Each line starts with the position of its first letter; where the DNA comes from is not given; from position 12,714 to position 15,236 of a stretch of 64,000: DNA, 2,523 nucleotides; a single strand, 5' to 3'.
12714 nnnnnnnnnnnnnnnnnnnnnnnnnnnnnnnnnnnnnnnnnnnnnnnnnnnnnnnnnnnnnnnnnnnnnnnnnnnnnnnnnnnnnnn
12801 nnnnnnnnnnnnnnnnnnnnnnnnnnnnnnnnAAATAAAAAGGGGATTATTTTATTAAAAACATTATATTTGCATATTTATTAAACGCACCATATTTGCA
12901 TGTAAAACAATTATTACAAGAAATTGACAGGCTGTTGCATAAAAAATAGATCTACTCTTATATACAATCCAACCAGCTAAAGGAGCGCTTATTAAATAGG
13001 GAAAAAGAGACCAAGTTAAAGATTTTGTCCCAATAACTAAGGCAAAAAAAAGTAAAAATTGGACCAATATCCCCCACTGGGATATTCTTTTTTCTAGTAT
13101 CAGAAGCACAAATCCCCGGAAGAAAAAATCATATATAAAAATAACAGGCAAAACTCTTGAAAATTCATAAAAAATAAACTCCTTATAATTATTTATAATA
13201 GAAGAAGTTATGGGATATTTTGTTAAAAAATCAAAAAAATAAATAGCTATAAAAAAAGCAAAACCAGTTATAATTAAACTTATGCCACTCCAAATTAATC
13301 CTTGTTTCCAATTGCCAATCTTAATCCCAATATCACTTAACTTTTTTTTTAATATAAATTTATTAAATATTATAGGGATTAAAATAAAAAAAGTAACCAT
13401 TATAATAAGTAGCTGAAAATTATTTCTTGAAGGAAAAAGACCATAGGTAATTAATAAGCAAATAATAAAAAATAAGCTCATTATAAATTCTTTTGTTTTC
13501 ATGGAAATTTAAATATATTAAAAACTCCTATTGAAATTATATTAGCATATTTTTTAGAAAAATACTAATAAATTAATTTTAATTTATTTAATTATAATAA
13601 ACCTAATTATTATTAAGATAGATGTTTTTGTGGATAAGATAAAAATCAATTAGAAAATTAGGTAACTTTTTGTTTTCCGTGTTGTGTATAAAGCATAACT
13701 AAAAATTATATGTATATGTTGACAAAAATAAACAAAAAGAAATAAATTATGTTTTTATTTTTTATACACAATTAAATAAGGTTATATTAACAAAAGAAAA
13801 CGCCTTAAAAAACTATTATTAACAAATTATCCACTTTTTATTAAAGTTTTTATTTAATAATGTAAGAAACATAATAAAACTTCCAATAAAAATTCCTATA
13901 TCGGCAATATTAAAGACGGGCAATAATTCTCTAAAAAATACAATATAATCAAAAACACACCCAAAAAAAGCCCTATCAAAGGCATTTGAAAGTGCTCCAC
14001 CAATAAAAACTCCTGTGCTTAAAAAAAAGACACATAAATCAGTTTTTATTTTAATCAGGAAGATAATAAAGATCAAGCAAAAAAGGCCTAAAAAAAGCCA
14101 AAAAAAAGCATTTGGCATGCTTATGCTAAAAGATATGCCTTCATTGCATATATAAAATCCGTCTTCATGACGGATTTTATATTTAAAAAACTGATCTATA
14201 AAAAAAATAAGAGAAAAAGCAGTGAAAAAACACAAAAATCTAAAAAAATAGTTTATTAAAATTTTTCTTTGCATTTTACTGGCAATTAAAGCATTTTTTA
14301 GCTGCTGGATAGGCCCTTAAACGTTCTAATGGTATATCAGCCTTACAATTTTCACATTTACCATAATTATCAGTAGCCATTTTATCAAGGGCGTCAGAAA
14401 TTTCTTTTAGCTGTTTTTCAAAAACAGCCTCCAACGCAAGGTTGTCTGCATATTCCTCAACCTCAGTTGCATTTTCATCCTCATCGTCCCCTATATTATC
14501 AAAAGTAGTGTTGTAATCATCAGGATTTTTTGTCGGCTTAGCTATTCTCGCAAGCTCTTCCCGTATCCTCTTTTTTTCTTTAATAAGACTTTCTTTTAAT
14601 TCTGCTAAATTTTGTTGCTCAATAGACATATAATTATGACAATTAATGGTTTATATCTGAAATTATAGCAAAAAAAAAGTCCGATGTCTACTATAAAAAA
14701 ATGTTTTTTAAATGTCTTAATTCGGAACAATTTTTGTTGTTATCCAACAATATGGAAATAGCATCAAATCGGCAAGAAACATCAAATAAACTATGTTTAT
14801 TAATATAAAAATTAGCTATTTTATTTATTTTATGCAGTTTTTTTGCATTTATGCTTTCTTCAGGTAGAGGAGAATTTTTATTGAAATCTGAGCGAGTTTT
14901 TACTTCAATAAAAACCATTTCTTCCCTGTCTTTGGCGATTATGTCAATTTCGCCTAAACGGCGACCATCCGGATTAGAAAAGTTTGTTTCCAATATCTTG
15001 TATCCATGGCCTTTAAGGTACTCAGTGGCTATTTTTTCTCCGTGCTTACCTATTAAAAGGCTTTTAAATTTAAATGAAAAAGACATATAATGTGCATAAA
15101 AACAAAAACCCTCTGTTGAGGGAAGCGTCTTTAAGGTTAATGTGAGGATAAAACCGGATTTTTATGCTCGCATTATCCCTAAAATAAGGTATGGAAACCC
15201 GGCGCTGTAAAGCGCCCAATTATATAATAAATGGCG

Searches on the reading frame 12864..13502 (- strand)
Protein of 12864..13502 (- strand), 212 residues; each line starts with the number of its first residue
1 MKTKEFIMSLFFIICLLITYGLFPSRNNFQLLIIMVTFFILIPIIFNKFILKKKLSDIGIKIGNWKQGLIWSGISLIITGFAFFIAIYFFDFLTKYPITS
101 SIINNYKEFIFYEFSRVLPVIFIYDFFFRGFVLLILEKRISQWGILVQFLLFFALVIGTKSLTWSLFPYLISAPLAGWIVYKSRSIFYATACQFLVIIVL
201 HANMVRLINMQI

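Call 15: search_protein_families(library=pfam, proteins=[window:12864-13502:-], max_evalue=0.001)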
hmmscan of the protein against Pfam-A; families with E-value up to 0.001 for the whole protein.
window:12864-13502:- (212 aa): 1 family
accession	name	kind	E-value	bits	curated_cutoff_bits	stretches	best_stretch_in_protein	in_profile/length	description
PF02517.21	Rce1-like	-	1.4e-05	25.7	22.4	1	125-195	20-89/93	Type II CAAX prenyl endopeptidase Rce1-like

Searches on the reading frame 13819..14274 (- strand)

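Call 53: search_protein_families(library=pfam, proteins=[window:13819-14274:-], max_evalue=0.01)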
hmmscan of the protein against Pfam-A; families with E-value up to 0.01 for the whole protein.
window:13819-14274:- (151 aa): 1 family
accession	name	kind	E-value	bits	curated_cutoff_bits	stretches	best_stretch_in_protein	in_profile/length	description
PF01252.23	Peptidase_A8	-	1.3e-16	61.6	25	1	22-140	4-141/142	Signal peptidase (SPase) II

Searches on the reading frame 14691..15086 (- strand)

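Call 53: search_protein_families(library=pfam, proteins=[window:14691-15086:-], max_evalue=0.01)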
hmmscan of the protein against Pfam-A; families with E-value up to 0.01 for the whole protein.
window:14691-15086:- (131 aa): 3 families
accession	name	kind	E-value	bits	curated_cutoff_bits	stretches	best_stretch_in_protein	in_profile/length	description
PF02021.23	UPF0102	-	4.9e-24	85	23.6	1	16-112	1-80/80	Uncharacterised protein family UPF0102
PF08378.17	NERD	-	4.8e-06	27.5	22.1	1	13-75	2-65/111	Nuclease-related domain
PF01870.24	Hjc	-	0.0042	17.4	21.1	1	22-68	8-52/93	Archaeal holliday junction resolvase (hjc)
